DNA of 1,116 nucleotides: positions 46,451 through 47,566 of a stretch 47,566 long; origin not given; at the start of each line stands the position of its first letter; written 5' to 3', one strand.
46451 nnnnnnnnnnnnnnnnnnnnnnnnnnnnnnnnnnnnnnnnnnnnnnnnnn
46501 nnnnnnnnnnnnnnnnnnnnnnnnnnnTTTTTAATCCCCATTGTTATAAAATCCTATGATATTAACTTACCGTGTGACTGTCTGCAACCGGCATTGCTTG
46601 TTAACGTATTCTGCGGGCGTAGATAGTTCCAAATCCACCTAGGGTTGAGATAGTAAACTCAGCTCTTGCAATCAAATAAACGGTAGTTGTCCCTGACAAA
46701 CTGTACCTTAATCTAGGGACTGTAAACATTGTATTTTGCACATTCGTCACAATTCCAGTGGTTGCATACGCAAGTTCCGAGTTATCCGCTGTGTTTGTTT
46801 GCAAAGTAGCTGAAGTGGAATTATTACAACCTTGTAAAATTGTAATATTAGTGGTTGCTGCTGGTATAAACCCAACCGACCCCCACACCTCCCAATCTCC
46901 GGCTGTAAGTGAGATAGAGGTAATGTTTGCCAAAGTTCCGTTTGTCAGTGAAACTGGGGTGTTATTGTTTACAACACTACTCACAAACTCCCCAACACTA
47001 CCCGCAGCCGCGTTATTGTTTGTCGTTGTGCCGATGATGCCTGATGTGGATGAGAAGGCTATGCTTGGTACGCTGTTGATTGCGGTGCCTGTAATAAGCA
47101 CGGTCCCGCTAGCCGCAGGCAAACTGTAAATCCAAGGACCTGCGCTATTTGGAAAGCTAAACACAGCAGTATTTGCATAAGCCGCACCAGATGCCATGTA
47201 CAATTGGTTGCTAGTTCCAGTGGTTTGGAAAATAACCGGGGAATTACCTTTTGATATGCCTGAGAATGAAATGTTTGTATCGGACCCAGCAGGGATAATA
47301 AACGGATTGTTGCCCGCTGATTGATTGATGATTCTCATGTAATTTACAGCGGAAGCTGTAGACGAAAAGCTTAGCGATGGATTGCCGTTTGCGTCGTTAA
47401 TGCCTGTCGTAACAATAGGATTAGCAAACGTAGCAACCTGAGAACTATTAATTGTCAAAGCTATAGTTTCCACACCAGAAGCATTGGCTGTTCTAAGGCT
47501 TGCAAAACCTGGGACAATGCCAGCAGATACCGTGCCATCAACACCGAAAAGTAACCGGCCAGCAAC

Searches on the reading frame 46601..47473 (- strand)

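Call 63: search_protein_families(library=phrogs, proteins=[window:46601-47473:-], max_evalue=0.001)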
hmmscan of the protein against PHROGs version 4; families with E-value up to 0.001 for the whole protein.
window:46601-47473:- (290 aa): 1 family
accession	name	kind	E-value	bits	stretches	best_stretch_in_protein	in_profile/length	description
phrog_11393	-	tail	2.2e-17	63.9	1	86-290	337-538/538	tail fiber protein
